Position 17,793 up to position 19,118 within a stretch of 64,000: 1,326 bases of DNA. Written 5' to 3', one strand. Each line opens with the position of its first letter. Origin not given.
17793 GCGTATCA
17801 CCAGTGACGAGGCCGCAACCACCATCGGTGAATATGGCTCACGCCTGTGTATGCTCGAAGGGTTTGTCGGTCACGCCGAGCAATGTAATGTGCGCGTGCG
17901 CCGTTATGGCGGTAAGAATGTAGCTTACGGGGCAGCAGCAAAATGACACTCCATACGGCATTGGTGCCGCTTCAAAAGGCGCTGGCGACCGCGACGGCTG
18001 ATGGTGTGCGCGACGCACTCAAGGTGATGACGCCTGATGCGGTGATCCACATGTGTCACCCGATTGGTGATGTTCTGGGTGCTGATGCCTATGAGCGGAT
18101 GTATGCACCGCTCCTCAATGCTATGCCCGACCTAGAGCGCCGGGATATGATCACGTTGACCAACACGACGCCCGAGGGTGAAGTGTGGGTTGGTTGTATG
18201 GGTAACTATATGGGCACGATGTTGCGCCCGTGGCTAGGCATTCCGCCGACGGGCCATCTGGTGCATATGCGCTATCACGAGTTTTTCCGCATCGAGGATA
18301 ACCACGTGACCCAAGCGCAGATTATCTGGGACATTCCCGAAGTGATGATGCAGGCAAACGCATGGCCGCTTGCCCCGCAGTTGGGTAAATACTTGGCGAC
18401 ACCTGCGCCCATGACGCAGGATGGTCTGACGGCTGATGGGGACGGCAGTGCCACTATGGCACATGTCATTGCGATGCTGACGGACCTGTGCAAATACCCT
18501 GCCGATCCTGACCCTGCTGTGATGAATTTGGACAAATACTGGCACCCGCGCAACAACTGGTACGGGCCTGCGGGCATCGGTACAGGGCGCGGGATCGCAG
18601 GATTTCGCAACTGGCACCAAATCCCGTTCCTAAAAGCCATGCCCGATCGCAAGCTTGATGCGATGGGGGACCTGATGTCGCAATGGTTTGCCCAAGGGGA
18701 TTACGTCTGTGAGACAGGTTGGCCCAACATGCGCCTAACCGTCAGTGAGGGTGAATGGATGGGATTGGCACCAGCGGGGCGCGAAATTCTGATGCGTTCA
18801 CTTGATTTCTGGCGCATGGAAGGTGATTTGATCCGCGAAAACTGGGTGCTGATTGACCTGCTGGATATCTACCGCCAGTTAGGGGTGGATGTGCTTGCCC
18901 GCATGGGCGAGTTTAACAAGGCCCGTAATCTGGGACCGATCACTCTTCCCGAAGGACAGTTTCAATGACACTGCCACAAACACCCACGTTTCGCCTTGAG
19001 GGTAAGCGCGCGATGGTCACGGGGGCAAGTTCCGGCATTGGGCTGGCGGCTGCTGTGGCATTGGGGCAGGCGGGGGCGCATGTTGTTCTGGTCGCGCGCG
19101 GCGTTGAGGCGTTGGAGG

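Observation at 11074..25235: Orphan LacI-regulated catabolic pathway: CUT1 importer + HisD/HpsN-like dehydrogenase + 3 SnoaL proteins + MetE-like enzyme + aldolase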

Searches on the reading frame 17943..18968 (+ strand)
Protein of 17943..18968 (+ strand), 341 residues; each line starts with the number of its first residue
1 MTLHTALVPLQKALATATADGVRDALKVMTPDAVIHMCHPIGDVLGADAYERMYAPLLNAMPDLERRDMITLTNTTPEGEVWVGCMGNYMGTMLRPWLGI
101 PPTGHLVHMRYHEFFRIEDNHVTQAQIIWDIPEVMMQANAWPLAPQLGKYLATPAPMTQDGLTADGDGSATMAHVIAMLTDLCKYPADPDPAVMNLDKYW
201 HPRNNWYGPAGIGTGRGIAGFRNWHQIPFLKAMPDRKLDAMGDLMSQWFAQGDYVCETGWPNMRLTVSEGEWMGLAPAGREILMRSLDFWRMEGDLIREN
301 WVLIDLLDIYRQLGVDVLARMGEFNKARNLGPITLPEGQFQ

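Call 3: search_protein_families(library=pfam, proteins=[window:17943-18968:+])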
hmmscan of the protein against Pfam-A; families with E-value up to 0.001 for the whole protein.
window:17943-18968:+ (341 aa): 2 families
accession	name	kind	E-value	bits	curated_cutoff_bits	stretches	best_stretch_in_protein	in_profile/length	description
PF07366.18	SnoaL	-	1.5e-22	80.2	28.4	2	22-137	16-125/126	SnoaL-like polyketide cyclase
PF12680.13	SnoaL_2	-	6.5e-13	49.6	27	1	14-123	5-100/102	SnoaL-like domain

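Call 5: search_protein_families(library=ncbifam, proteins=[window:17943-18968:+], max_evalue=0.01)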
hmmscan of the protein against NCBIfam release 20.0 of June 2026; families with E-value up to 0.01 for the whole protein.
window:17943-18968:+ (341 aa): 1 family
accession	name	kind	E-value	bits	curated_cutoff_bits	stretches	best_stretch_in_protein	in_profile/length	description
TIGR02096.1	TIGR02096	subfamily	3e-08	34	97.1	1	20-137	13-127/129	ketosteroid isomerase-related protein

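Call 9: search_solved_structures(query=window:17943-18968:+, max_evalue=0.01)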
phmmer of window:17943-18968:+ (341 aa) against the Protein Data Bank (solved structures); distinct sequences matched with E-value up to 0.01: 2.
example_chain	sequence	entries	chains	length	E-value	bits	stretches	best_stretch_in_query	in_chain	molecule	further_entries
3kkg_A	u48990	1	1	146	0.00032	22.8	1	19-141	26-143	Putative SnoaL-like polyketide cyclase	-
6hnn_A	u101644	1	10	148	0.0042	19.1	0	270-316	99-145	Putative polyketide cyclase IdmH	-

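Call 13: find_related_loci(query=window:17943-18968:+, collection=genome_contigs, flank=10000)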
Query window:17943-18968:+ (341 aa) in genome_contigs; peptide patterns used: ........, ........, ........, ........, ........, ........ (x = any residue, [..] = any of these).
597 stretches matched a pattern; 582 encode a relative of the query (tblastn E <= 1e-3); the best 80 are kept; 80 distinct loci.
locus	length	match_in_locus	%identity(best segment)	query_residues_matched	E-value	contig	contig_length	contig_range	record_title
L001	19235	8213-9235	92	1-341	0e+0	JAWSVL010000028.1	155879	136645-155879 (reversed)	MAG: Sulfitobacter sp. isolate BHT04_PBAT_alp2 A8Ecoflex_contig_850, whole genome shotgun sequence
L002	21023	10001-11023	89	1-341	0e+0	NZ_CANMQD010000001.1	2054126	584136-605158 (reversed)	Uncultured Sulfitobacter sp. isolate 3-1118-G.fasta NODE_1, whole genome shotgun sequence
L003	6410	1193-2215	88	1-341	0e+0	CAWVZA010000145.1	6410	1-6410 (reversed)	MAG TPA_asm: uncultured Sulfitobacter sp. isolate ERR3589572_binner12_92 genome assembly, contig: ERZ7462236.11311, whol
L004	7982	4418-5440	89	1-341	0e+0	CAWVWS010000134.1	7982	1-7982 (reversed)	MAG TPA_asm: uncultured Sulfitobacter sp. isolate ERR3589581_concoct_147 genome assembly, contig: ERZ7463454.9122, whole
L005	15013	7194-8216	88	1-341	0e+0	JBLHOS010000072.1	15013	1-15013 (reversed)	MAG: Paracoccaceae bacterium isolate 3300055726_134 Ga0535650_0006151, whole genome shotgun sequence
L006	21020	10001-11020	85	1-340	0e+0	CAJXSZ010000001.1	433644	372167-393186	MAG TPA_asm: uncultured Sulfitobacter sp. isolate SRR3933267_bin.14_MetaBAT_v2.12.1_MAG genome assembly, contig: NODE_2_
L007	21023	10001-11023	88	1-341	0e+0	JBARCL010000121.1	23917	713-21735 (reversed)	MAG: Sulfitobacter sp. isolate MFD03261_ilm_asm_bin14 k127_115311, whole genome shotgun sequence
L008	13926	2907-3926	83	1-340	0e+0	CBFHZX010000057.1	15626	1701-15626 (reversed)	MAG: Sulfitobacter sp. isolate Co_bin_558_indstr genome assembly, contig: Co_bin_558_indstr_c57, whole genome shotgun se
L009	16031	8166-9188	82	1-341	0e+0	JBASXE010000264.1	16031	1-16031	MAG: Roseovarius sp. isolate MFD06880_ilm_asm_bin35 k127_159681, whole genome shotgun sequence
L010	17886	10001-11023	82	1-341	0e+0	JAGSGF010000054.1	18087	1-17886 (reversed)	MAG: Yoonia sp. isolate GYT0_bin.1 k141_2337406_length_18087_cov_21.5390, whole genome shotgun sequence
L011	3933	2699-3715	82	3-341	0e+0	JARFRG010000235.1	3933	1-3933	MAG: Boseongicola sp. isolate MAG_Ve_Sed_44 k141_3048614, whole genome shotgun sequence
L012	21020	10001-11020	77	1-340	0e+0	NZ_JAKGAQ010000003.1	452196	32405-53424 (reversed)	Octadecabacter dasysiphoniae strain G9-8 NODE_3_length_452196_cov_420.713551, whole genome shotgun sequence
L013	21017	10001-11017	79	2-340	0e+0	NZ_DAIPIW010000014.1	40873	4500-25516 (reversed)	MAG: Yoonia sp. isolate CTOTU7366 NODE_949_length_40873_cov_12.815939, whole genome shotgun sequence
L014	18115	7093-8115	89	1-341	0e+0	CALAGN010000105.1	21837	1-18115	MAG TPA_asm: uncultured Octadecabacter sp. isolate ERR2206754_bin.13_CONCOCT_v1.1_MAG genome assembly, contig: ERZ887837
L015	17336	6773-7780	79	5-340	0e+0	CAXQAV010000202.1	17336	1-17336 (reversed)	MAG: Luminiphilus sp. isolate 3um_A1B0725_2.28 genome assembly, contig: k127_357401, whole genome shotgun sequence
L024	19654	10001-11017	71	3-341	3e-170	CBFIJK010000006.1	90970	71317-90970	MAG: uncultured Rhodobacteraceae bacterium isolate Co_bin_88_permissive genome assembly, contig: Co_bin_88_permissive_c6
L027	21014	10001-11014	69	3-338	2e-163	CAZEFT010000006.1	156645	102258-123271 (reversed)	MAG TPA_asm: uncultured Algimonas sp. isolate SRP268394_co1_185 genome assembly, contig: NODE_66_length_156645_cov_26.95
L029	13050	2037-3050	70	3-338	1e-162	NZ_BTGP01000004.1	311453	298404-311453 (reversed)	Erythrobacter sp. MTPC3 Contig04, whole genome shotgun sequence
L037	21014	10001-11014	70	3-338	1e-156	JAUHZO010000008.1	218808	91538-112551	MAG: Alphaproteobacteria bacterium isolate 4_bin.41 NODE_67_length_218808_cov_5.702521, whole genome shotgun sequence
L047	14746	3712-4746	57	3-339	2e-140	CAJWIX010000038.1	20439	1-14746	MAG TPA_asm: uncultured Flavobacteriales bacterium isolate ERR599029_bin.11_MetaBAT_v2.12.1_MAG genome assembly, contig:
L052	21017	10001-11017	58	11-338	6e-138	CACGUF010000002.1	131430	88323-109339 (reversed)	uncultured Alphaproteobacteria bacterium isolate AG-426-C22 genome assembly, contig: AG-426-C22_NODE_2, whole genome sho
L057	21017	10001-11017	58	11-338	4e-137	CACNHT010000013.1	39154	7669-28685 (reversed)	MAG: uncultured Alphaproteobacteria bacterium isolate AG-920-K10 genome assembly, contig: AG-920-K10_NODE_13, whole geno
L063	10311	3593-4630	58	2-341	7e-131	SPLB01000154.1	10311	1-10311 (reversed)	MAG: Rhodobacteraceae bacterium isolate CSH_ALOHA_XIX_Bin_3 k99_747455, whole genome shotgun sequence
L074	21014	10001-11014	57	7-339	7e-127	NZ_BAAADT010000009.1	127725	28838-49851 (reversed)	Halomonas beimenensis strain JCM 16084 sequence09, whole genome shotgun sequence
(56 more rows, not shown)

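Call 22: find_homologous_proteins(query=window:17943-18968:+, max_evalue=1e-20)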
Query window:17943-18968:+ (341 aa): 5472 proteins with E <= 1e-20 among 8000 candidates; the best 120 are listed.
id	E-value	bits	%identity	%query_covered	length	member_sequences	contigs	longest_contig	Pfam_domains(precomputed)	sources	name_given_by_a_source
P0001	2.4e-235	798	99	100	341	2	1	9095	PF07366.19,PF12680.14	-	-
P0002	1.1e-231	786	98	100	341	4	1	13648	PF07366.19,PF12680.14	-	-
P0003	6.0e-217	738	90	100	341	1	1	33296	PF07366.19,PF12680.14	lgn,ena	-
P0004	8.1e-217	737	91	100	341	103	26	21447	PF07366.19,PF12680.14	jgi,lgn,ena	jgi:predicted ester cyclase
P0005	4.2e-210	715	88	100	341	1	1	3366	PF07366.19,PF12680.14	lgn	-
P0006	2.2e-206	703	85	100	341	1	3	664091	PF07366.19,PF12680.14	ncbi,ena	-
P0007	1.5e-203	693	84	100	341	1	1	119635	PF07366.19,PF12680.14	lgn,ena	-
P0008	1.8e-199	680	83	100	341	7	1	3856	PF07366.19,PF12680.14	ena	-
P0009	4.2e-198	676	82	100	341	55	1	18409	PF07366.19,PF12680.14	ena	-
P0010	3.1e-192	656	79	100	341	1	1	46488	PF07366.19,PF12680.14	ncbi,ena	-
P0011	3.8e-190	649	79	99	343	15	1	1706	PF07366.19,PF12680.14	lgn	-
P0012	5.0e-188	642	77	99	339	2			PF07366.19,PF12680.14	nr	nr:ester cyclase [Octadecabacter dasysiphoniae]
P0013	2.1e-187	640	77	100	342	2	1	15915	PF07366.19,PF12680.14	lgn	-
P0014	2.4e-187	640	79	99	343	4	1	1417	PF07366.19,PF12680.14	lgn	-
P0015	7.9e-187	638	78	100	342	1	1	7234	PF07366.19,PF12680.14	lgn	-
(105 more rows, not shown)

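Call 33: search_protein_families(library=pfam, proteins=[L029:4443-6908:+, L029:9844-10923:+, L029:10842-11825:+, L029:11822-12580:-, L027:1606-3117:+, L027:3177-5453:+, L027:7225-8334:+, L027:8309-9232:+, L027:15949-16656:-, L027:16761-18428:-])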
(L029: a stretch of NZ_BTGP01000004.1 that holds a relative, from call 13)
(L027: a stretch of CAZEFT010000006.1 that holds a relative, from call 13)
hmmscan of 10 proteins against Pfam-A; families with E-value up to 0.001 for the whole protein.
L029:4443-6908:+ (821 aa): 3 families
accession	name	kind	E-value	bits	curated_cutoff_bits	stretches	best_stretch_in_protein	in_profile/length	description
PF00593.30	TonB_dep_Rec_b-barrel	-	4.2e-27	96.5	27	1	290-785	29-436/436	TonB dependent receptor-like, beta-barrel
PF07715.20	Plug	-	8.5e-14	52.4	23.9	1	51-157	2-107/107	TonB-dependent Receptor Plug Domain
PF14905.12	OMP_b-brl_3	-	0.00077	19.1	27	1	609-721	228-334/408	Outer membrane protein beta-barrel family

L029:9844-10923:+ (359 aa): 2 families
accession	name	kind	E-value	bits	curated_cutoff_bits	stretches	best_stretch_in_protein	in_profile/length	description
PF07366.18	SnoaL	-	2e-25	89.5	28.4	2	46-173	3-126/126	SnoaL-like polyketide cyclase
PF12680.13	SnoaL_2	-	4.5e-12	46.9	27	2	249-343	21-101/102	SnoaL-like domain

L029:10842-11825:+ (327 aa): 1 family
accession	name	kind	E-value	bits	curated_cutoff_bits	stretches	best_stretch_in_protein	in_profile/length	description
PF04909.20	Amidohydro_2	-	2.3e-28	100.2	26.4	1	38-325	2-287/289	Amidohydrolase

L029:11822-12580:- (252 aa): 1 family
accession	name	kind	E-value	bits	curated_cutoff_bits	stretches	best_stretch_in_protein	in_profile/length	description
PF03328.21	HpcH_HpaI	-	7.8e-28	97.7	25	1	16-236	2-217/221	HpcH/HpaI aldolase/citrate lyase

L027:1606-3117:+ (503 aa): 0 families

L027:3177-5453:+ (758 aa): 2 families
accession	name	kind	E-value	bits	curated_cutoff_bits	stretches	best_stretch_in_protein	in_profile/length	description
PF00884.28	Sulfatase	-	1.9e-64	218.3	25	1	67-476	1-300/301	Sulfatase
PF16347.10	SGSH_C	-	9.8e-05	23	29.3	1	435-557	12-135/154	N-sulphoglucosamine sulphohydrolase, C-terminal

L027:7225-8334:+ (369 aa): 2 families
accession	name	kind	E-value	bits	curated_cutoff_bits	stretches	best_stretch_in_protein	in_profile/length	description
PF07366.18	SnoaL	-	6.9e-21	74.8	28.4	2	237-360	6-124/126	SnoaL-like polyketide cyclase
PF12680.13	SnoaL_2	-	9.7e-11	42.6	27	1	234-348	1-101/102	SnoaL-like domain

L027:8309-9232:+ (307 aa): 1 family
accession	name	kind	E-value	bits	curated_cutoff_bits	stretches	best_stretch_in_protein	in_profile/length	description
PF04909.20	Amidohydro_2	-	1.4e-28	101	26.4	1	17-306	1-289/289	Amidohydrolase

L027:15949-16656:- (235 aa): 2 families
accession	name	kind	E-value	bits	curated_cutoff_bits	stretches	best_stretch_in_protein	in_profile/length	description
PF13419.12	HAD_2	-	6.7e-20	72.4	23.8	1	12-192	7-176/178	Haloacid dehalogenase-like hydrolase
PF00702.32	Hydrolase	-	1.5e-16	61.8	26.4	1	4-188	2-191/191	haloacid dehalogenase-like hydrolase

L027:16761-18428:- (555 aa): 1 family
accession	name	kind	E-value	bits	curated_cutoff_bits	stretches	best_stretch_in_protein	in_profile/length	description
PF00474.23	SSF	-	1.6e-47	162.7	22.8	1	36-436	1-406/406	Sodium:solute symporter family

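Call 34: search_protein_families(library=pfam, proteins=[L052:1258-2352:-, L052:11053-11820:+, L052:12079-13143:+, L052:13407-15017:-, L074:13733-14887:+, L074:16693-17760:+, L074:17793-19103:+, L074:19231-20415:+, L074:12741-13631:+])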
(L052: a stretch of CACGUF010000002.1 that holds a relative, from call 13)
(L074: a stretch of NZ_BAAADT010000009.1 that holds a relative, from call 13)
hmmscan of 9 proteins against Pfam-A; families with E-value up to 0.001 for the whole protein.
L052:1258-2352:- (364 aa): 2 families
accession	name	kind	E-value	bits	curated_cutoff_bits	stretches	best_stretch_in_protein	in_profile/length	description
PF07366.18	SnoaL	-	4.2e-17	62.6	28.4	2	52-165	18-125/126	SnoaL-like polyketide cyclase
PF12680.13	SnoaL_2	-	1.3e-10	42.2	27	1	240-339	18-101/102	SnoaL-like domain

L052:11053-11820:+ (255 aa): 5 families
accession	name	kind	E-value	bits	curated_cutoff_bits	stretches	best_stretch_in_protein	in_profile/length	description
PF13561.12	adh_short_C2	-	1.9e-60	204.9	27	1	17-253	1-236/236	Enoyl-(Acyl carrier protein) reductase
PF00106.31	adh_short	-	3.7e-53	180.3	26.6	1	11-205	1-194/195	short chain dehydrogenase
PF08659.16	KR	-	1.2e-12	48.6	22.6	1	12-163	2-152/180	KR domain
PF23441.1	SDR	-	7.4e-07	29.2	27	1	8-251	5-254/258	SDR-like rossmann domain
PF01370.27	Epimerase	-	0.00029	20.8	20.9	1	13-126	1-103/240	NAD dependent epimerase/dehydratase family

L052:12079-13143:+ (354 aa): 3 families
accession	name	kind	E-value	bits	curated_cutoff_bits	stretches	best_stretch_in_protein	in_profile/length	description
PF00107.32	ADH_zinc_N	-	1e-19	71.2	31.8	1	191-311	1-127/129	Zinc-binding dehydrogenase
PF13602.12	ADH_zinc_N_2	-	7.4e-16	59.7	27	1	222-347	1-134/134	Zinc-binding dehydrogenase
PF08240.17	ADH_N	-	7.9e-15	55.4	23.5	1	36-148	2-100/104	Alcohol dehydrogenase GroES-like domain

L052:13407-15017:- (536 aa): 21 families
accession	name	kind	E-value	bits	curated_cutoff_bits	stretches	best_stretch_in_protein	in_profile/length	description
PF00005.33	ABC_tran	-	4.1e-61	206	25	2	308-460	2-137/137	ABC transporter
PF02463.25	SMC_N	-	1.9e-15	57.3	40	2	33-237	16-213/220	RecF/RecN/SMC N terminal domain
PF13304.12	AAA_21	-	3.4e-10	40.9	27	1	429-495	235-303/304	AAA domain, putative AbiEii toxin, Type IV TA system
PF13401.12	AAA_22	-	3.9e-09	37.4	27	0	45-218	8-120/130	AAA domain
PF13555.12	AAA_29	-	1.4e-08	34.8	27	1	316-351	21-56/61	P-loop containing region of AAA domain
PF08352.17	oligo_HPY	-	1e-06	29.5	27.1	0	511-535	1-25/65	Oligopeptide/dipeptide transporter, C-terminal region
PF04851.21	ResIII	-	1.8e-06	28.4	22.5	1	30-139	20-115/164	Type III restriction enzyme, res subunit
PF13191.12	AAA_16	-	5.5e-06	27.4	32.6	0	322-346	29-57/167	AAA ATPase domain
PF20720.3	nSTAND3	-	8.1e-06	26.1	27.2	0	311-375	11-72/155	Novel STAND NTPase 3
PF00004.35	AAA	-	3e-05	24.9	21.2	0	322-375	3-52/131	ATPase family associated with various cellular activities (AAA)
PF20703.3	nSTAND1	-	5.4e-05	23.4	27.1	0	308-336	24-52/379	Novel STAND NTPase 1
PF00158.32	Sigma54_activat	-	7e-05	23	20.2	0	28-64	8-44/168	Sigma-54 interaction domain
PF12775.13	AAA_7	-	7.6e-05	22.7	25.8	0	13-68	4-59/181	P-loop containing dynein motor region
PF05729.18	NACHT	-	9.5e-05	22.7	26.7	0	320-345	3-28/167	NACHT domain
PF09848.15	SLFN-g3_helicase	-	0.00012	21.9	24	0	44-122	3-81/354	Schlafen group 3, DNA/RNA helicase domain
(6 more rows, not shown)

L074:13733-14887:+ (384 aa): 1 family
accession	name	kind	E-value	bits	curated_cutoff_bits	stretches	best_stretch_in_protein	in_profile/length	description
PF00267.27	Porin_1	-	5.9e-11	42.8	23.7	1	73-384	19-337/337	Gram-negative porin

L074:16693-17760:+ (355 aa): 5 families
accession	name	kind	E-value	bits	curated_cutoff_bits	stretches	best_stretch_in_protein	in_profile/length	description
PF08240.17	ADH_N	-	5.6e-28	97.7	23.5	1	40-148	3-101/104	Alcohol dehydrogenase GroES-like domain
PF00107.32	ADH_zinc_N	-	4.3e-27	95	31.8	1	188-313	1-124/129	Zinc-binding dehydrogenase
PF16912.11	Glu_dehyd_C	-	7.4e-10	39.1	34.9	1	169-339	22-198/211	Glucose dehydrogenase C-terminus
PF01262.27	AlaDh_PNT_C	-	0.00013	21.9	23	1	180-240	30-89/214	Alanine dehydrogenase/PNT, C-terminal domain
PF01494.25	FAD_binding_3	-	0.00019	21.2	22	1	180-216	3-39/349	FAD binding domain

L074:17793-19103:+ (436 aa): 1 family
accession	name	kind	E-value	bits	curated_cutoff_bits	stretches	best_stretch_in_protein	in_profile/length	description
PF00155.27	Aminotran_1_2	-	2.8e-65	221.3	19.7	1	82-425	2-360/361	Aminotransferase class I and II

L074:19231-20415:+ (394 aa): 2 families
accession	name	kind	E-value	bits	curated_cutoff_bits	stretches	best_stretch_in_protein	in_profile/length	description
PF07366.18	SnoaL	-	4e-28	98.2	28.4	2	266-374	20-125/126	SnoaL-like polyketide cyclase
PF12680.13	SnoaL_2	-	6.9e-21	75.2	27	2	267-361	18-101/102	SnoaL-like domain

L074:12741-13631:+ (296 aa): 1 family
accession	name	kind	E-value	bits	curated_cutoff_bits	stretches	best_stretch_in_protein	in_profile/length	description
PF03737.21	RraA-like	-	9.7e-16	58.8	24.5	1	82-246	4-151/152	Aldolase/RraA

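Call 53: search_protein_families(library=pfam, proteins=[L024:14816-15490:+, L063:1529-2116:+, L037:14767-15393:+, L006:17327-18679:-, L037:258-1706:+, L057:16873-17922:-, L057:15761-16876:+, L057:13403-14302:-, L057:12526-13383:-, L047:12846-13682:+], max_evalue=0.01)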
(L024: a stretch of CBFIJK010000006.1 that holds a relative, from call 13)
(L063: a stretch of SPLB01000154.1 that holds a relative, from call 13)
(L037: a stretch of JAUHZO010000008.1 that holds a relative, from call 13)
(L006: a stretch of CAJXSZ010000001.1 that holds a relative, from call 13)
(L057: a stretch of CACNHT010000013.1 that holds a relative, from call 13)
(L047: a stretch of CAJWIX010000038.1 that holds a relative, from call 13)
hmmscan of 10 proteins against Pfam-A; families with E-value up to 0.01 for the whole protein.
L024:14816-15490:+ (224 aa): 3 families
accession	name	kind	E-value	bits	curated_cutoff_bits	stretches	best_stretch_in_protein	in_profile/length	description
PF13419.12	HAD_2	-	3.9e-25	89.4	23.8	1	18-194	7-177/178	Haloacid dehalogenase-like hydrolase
PF00702.32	Hydrolase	-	2e-23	84.2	26.4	1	18-189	10-191/191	haloacid dehalogenase-like hydrolase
PF13242.12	Hydrolase_like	-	0.00033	21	22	1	151-206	3-59/75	HAD-hyrolase-like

L063:1529-2116:+ (195 aa): 3 families
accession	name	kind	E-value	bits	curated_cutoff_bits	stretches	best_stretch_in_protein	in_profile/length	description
PF07366.18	SnoaL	-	2.2e-21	76.4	28.4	1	44-169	3-126/126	SnoaL-like polyketide cyclase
PF12680.13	SnoaL_2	-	7.2e-16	59.1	27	1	46-155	2-101/102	SnoaL-like domain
PF14534.12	DUF4440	-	0.00029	21.7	25.2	1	42-152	2-104/107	Domain of unknown function (DUF4440)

L037:14767-15393:+ (208 aa): 10 families
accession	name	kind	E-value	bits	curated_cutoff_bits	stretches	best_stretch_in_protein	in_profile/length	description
PF13649.12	Methyltransf_25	-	3.6e-20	72.9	27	1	49-139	1-97/97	Methyltransferase domain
PF13489.12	Methyltransf_23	-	7.1e-18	65.3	27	1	32-145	9-118/164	Methyltransferase domain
PF08241.18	Methyltransf_11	-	3.3e-16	60.1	21.2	1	50-142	1-94/95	Methyltransferase domain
PF08242.18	Methyltransf_12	-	2.4e-14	54.3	30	1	50-141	1-98/98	Methyltransferase domain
PF13847.12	Methyltransf_31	-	5.2e-09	36.4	27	1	46-144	4-110/145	Methyltransferase domain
PF05401.17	NodS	-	0.00022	21.6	24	1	44-121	42-121/201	Nodulation protein S (NodS)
PF05175.20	MTS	-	0.00046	20.3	23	1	46-143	32-138/170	Methyltransferase small domain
PF03848.20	TehB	-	0.0019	18.1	20.4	1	47-156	32-145/193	Tellurite resistance protein TehB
PF01209.24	Ubie_methyltran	-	0.004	17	20.1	1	43-143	46-151/233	ubiE/COQ5 methyltransferase family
PF05724.17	TPMT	-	0.0044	17.2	26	0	13-81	8-72/218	Thiopurine S-methyltransferase (TPMT)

L006:17327-18679:- (450 aa): 1 family
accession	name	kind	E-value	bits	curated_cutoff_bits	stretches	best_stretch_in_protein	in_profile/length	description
PF00202.27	Aminotran_3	-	8.7e-85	285.3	30.5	1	27-445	7-401/403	Aminotransferase class-III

L037:258-1706:+ (482 aa): 3 families
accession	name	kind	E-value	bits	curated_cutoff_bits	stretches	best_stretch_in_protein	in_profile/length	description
PF00884.28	Sulfatase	-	4.7e-38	131.7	25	1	8-370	1-299/301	Sulfatase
PF01663.27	Phosphodiest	-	4e-12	46.8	23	2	10-78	1-66/342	Type I phosphodiesterase / nucleotide pyrophosphatase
PF16347.10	SGSH_C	-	1.1e-05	26.1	29.3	1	322-470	1-148/154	N-sulphoglucosamine sulphohydrolase, C-terminal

L057:16873-17922:- (349 aa): 2 families
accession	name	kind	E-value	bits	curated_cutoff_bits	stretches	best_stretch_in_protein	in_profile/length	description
PF01717.24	Meth_synt_2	-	8.9e-39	134.1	21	1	36-346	23-322/324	Cobalamin-independent synthase, Catalytic domain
PF08267.18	Meth_synt_1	-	6.6e-05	23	27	1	105-201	115-213/313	Cobalamin-independent synthase, N-terminal domain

L057:15761-16876:+ (371 aa): 9 families
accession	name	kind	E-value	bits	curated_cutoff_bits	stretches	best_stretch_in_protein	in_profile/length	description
PF01262.27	AlaDh_PNT_C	-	1.6e-82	276.5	23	1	141-353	1-214/214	Alanine dehydrogenase/PNT, C-terminal domain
PF05222.21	AlaDh_PNT_N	-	1e-45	155.8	30.4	1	4-137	1-136/136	Alanine dehydrogenase/PNT, N-terminal domain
PF02826.25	2-Hacid_dh_C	-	2.6e-07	30.6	25.1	1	170-268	38-127/178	D-isomer specific 2-hydroxyacid dehydrogenase, NAD binding domain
PF01488.26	Shikimate_DH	-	4.3e-07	30.5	24.3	1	169-293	13-135/138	Shikimate / quinate 5-dehydrogenase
PF07992.20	Pyr_redox_2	-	0.00031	20.7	26.1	1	167-220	141-194/291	Pyridine nucleotide-disulphide oxidoreductase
PF03807.23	F420_oxidored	-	0.00066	20.7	21.6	1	171-268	2-92/94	NADP oxidoreductase coenzyme F420-dependent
PF02254.24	TrkA_N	-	0.0021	18.8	23.8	1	171-211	1-41/116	TrkA-N domain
PF00070.33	Pyr_redox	-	0.0028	18.6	22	1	170-216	1-47/82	Pyridine nucleotide-disulphide oxidoreductase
PF02737.24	3HCDH_N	-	0.0045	17.4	22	1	171-220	2-51/180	3-hydroxyacyl-CoA dehydrogenase, NAD binding domain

L057:13403-14302:- (299 aa): 1 family
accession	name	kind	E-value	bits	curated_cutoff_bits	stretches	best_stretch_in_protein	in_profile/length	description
PF01515.24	PTA_PTB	-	7.8e-36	124.5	24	2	78-291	103-316/319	Phosphate acetyl/butaryl transferase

L057:12526-13383:- (285 aa): 1 family
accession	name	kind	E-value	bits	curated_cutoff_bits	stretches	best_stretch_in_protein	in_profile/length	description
PF00892.27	EamA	-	3.9e-28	98.9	28.2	2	6-134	4-133/135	EamA-like transporter family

L047:12846-13682:+ (278 aa): 1 family
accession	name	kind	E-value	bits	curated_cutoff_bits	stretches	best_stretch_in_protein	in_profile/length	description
PF01774.22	UreD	-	2.7e-42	145.6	27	1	58-250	1-198/201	UreD urease accessory protein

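Call 67: predict_structure(alignment_id=A3)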
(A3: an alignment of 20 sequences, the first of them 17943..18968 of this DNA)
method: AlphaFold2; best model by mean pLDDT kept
length: 341 residues; sequences in the alignment: 20
mean_pLDDT: 89.0   pTM: 0.90
mean pLDDT of the five models: 89.0, 86.8, 86.4, 86.3, 85.0
residues with pLDDT >= 90: 225; 70-90: 87; 50-70: 29; < 50: 0
segments of 3 or more residues with pLDDT < 50: none
pLDDT, mean of each block of 10 residues (from residue 1): 89 94 97 97 97 97 95 95 96 95 93 97 97 92 73 85 93 93 67 79 90 84 84 70 83 94 87 82 93 96 94 94 86 74 59
secondary structure, 60 per line:
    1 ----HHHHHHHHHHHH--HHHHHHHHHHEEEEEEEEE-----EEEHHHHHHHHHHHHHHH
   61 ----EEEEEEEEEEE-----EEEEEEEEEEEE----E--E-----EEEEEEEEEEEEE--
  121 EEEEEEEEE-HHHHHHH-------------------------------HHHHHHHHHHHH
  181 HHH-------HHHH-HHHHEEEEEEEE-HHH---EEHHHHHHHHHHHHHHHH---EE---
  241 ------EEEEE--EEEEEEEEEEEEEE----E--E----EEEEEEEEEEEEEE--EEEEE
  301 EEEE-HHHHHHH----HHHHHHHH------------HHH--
elements in order: H5-16 H19-28 E29-37 E43-45 H46-60 E65-75 E81-92 E106-118 E121-129 H131-137 H169-183 H191-194 H196-199 E200-207 H217-232 E247-251 E254-267 E280-293 E296-304 H306-312 H317-324
